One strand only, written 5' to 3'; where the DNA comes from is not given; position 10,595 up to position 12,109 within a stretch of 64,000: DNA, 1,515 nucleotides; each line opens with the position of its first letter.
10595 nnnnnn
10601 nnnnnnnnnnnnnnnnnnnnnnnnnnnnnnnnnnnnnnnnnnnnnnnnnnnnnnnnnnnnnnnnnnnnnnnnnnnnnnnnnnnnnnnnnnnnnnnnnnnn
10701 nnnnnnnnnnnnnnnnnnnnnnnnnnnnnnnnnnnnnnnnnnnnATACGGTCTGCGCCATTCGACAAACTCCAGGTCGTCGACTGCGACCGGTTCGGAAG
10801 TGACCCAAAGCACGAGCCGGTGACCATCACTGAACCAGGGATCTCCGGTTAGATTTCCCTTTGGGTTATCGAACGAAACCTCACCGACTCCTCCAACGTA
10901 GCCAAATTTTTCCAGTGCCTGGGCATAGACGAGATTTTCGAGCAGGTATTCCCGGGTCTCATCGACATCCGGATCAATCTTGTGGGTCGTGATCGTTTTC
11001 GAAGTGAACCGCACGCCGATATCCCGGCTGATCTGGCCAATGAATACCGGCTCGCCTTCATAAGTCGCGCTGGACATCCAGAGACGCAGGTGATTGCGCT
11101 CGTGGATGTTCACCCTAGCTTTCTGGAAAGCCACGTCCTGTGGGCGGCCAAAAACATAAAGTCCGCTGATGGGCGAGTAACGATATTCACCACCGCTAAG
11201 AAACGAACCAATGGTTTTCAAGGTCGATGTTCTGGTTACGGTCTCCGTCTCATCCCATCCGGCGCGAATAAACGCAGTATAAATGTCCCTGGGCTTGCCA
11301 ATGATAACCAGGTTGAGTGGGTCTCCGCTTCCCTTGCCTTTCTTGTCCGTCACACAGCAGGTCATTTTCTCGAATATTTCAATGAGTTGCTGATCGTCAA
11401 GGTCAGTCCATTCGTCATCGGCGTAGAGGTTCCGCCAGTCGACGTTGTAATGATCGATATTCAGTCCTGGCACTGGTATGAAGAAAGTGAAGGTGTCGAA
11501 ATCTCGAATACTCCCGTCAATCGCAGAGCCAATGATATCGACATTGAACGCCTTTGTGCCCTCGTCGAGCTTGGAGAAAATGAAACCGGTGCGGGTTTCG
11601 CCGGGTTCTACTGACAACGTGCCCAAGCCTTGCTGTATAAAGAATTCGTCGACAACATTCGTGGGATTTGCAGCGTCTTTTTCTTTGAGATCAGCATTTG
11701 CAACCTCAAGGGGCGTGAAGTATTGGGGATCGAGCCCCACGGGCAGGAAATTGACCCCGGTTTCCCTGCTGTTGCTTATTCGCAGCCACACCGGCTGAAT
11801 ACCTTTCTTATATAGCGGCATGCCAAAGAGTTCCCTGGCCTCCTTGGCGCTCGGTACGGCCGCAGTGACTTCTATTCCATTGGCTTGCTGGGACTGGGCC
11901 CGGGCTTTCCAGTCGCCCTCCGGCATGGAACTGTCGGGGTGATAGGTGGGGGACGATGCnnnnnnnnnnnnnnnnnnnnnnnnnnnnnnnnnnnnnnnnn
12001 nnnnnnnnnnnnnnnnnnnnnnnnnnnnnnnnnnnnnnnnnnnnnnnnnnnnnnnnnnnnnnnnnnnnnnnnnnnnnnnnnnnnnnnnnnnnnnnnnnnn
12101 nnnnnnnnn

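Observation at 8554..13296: Two LssY-like lipoproteins translationally coupled to egtB-egtD, a four-gene block wedged between the integrase junction and dif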

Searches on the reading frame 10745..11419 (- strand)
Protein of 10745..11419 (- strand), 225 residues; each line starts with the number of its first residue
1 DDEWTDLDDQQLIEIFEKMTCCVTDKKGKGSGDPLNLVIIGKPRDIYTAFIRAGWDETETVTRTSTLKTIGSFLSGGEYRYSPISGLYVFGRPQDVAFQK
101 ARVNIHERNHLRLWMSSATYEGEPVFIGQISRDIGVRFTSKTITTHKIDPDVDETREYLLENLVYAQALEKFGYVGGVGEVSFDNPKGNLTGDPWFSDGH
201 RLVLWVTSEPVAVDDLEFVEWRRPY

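Call 61: predict_structure(alignment_id=A3)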
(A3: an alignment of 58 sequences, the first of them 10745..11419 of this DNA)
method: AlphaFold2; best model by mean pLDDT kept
length: 225 residues; sequences in the alignment: 58
mean_pLDDT: 84.9   pTM: 0.83
mean pLDDT of the five models: 84.9, 84.8, 84.2, 84.0, 83.7
residues with pLDDT >= 90: 140; 70-90: 43; 50-70: 17; < 50: 25
segments of 3 or more residues with pLDDT < 50: 61-74, 76-82, 141-143
pLDDT, mean of each block of 10 residues (from residue 1): 84 94 89 95 95 83 44 45 71 89 77 95 96 71 68 97 98 96 94 93 97 97 86
secondary structure, 60 per line:
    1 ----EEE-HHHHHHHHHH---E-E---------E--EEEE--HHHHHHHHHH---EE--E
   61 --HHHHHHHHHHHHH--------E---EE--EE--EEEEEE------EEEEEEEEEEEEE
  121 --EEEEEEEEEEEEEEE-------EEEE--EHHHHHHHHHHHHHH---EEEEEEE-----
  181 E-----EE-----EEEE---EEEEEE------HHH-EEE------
elements in order: E5-7 H9-18 E37-40 H43-52 H63-75 E96-101 E108-120 E123-137 E145-148 H152-165 E169-175 E194-197 E201-206 E217-219

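Call 63: fold_search(model_id=the predicted structure, library=pdb)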
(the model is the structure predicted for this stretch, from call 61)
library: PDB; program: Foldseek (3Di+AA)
matches with E <= 10: 205; with E <= 0.001: 0
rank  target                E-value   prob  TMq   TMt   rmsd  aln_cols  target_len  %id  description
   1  8rq9_C                1.3e-01  0.06  0.13  0.10  17.2       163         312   10  Crystal structure of PROTAC CFT-1297 in complex with CRBN-midi and BRD4(BD2) (released 2024-09-25)
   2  6p59_B                4.4e-01  0.23  0.23  0.26   6.4       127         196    9  Crystal structure of SIVrcm Vif-CBFbeta-ELOB-ELOC complex (released 2019-12-25)
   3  7p5o_B                4.4e-01  0.03  0.11  0.06  17.8       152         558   16  Crystal structure of Aspergillus fumigatus phosphoglucomutase in complex with the reaction intermediate (released 2022-07-27)
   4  7p5o_A                5.3e-01  0.03  0.12  0.06  17.8       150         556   16  Crystal structure of Aspergillus fumigatus phosphoglucomutase in complex with the reaction intermediate (released 2022-07-27)
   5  2yh6_A                6.3e-01  0.23  0.26  0.46   8.0       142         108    6  Structure of the N-terminal domain of BamC from E. coli (released 2011-05-25)
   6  6p59_F                6.7e-01  0.20  0.23  0.26   6.7       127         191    8  Crystal structure of SIVrcm Vif-CBFbeta-ELOB-ELOC complex (released 2019-12-25)
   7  4pke                  9.6e-01  0.03  0.09  0.10  12.3        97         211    9  The structure of a conserved Piezo channel domain reveals a novel beta sandwich fold (released 2014-10-08)
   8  9nfr_B                1.1e+00  0.04  0.11  0.07  16.2       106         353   11  Crystal structure of CRBN-DDB1 and MRT-23227 in complex with VAV1 (released 2025-07-09)
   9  6bn7_B                1.3e+00  0.03  0.10  0.07  15.2       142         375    9  Crystal structure of DDB1-CRBN-BRD4(BD1) complex bound to dBET23 PROTAC. (released 2018-05-30)
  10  8xjw_A                1.6e+00  0.02  0.09  0.04  12.0        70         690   11  Structure of the Argonaute protein from Kurthia massiliensis in complex with guide DNA and 19-mer target RNA (released 2024-12-18)
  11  8js6_C                1.8e+00  0.03  0.12  0.11  14.7       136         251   15  Dimeric PAS domains of oxygen sensor FixL in complex with cyanide-bound ferric heme (released 2024-06-26)
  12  7v1y_A                2.0e+00  0.02  0.10  0.07   7.2        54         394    7  Serine beta-lactamase-like protein LACTB in complex with inhibitor (released 2022-02-16)
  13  4olb_A                2.0e+00  0.02  0.12  0.04  21.4       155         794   10  Crystal Structure of Human Argonaute2 Bound to Tryptophan (released 2014-02-05)
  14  3dlb_B                2.4e+00  0.01  0.11  0.05  11.4        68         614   19  Crystal structure of the guide-strand-containing Argonaute protein silencing complex (released 2008-09-02)
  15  5aiw_MODEL_1_A        2.4e+00  0.01  0.09  0.13  13.5       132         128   10  NMR solution structure of the putative transfer protein TraH from Gram-positive conjugative plasmid pIP501 (released 2016-03-09)
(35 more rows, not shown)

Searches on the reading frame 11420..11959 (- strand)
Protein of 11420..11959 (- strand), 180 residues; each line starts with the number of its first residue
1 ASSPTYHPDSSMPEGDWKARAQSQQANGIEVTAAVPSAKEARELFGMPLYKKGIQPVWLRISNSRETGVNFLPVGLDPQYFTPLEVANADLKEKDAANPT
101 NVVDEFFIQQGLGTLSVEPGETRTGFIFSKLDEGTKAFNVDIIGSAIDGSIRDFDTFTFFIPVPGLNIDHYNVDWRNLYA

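Call 55: search_protein_families(library=pfam, proteins=[window:11420-11959:-], max_evalue=1)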
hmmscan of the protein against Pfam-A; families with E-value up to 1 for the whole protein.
window:11420-11959:- (180 aa): 1 family
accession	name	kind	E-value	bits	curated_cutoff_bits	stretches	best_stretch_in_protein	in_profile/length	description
PF21765.4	CUB_A2MG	-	0.071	13.9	27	1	15-62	1-47/62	A2MG, CUB domain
